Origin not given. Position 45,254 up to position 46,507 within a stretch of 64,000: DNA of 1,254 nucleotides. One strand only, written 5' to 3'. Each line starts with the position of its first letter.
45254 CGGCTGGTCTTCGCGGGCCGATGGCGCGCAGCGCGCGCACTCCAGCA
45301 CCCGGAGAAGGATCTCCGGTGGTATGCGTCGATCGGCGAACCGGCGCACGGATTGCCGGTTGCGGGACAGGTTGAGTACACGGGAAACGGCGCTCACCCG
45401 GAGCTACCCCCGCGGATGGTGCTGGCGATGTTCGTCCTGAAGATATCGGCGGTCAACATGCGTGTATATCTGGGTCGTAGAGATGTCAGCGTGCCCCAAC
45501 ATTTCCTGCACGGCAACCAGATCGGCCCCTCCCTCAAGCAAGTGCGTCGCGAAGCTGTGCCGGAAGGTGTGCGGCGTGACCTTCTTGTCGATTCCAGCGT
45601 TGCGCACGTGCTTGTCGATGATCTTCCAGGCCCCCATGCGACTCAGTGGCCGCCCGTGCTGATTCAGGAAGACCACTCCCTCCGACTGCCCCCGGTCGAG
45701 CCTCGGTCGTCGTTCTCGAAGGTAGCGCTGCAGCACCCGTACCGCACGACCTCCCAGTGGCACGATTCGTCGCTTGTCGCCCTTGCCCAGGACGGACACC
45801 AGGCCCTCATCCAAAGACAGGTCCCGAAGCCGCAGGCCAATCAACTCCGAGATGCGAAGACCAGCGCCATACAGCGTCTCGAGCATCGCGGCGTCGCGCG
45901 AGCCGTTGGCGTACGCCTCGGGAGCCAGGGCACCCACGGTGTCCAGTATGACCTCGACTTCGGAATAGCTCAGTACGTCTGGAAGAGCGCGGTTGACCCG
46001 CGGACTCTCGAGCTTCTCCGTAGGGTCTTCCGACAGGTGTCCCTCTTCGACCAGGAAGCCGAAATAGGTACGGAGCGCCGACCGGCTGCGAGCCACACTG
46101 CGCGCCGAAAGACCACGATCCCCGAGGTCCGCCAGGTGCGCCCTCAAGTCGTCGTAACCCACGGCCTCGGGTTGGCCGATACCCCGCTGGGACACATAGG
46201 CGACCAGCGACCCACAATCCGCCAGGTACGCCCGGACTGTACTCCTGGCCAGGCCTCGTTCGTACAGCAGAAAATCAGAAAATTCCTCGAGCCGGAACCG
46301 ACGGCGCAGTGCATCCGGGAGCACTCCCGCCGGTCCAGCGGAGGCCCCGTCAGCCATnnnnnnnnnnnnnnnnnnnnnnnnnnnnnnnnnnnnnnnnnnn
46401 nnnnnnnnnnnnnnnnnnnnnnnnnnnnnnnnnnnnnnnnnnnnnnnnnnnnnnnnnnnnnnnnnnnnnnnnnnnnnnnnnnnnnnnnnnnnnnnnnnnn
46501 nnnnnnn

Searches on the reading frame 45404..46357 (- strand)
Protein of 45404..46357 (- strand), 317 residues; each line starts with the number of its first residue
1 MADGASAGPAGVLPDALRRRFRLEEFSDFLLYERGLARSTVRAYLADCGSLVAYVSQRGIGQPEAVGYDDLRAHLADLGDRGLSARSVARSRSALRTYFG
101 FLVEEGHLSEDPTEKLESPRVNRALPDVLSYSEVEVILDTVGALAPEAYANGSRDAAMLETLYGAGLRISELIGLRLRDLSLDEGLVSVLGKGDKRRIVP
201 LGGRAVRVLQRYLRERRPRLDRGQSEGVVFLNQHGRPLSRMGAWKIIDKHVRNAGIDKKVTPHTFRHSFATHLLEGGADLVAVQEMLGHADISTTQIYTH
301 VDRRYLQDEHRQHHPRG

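Call 42: search_protein_families(library=pfam, proteins=[window:45404-46357:-], max_evalue=0.001)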
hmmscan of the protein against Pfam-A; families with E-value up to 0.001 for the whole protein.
window:45404-46357:- (317 aa): 3 families
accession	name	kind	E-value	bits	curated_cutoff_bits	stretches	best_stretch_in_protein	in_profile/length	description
PF00589.27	Phage_integrase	-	9.4e-47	159.4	27.1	1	133-302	7-169/172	Phage integrase family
PF02899.23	Phage_int_SAM_1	-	8.4e-17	61.7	22.3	1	23-106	1-83/83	Phage integrase, N-terminal SAM-like domain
PF13495.12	Phage_int_SAM_4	-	0.00072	20.4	27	0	24-100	3-76/85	Phage integrase, N-terminal SAM-like domain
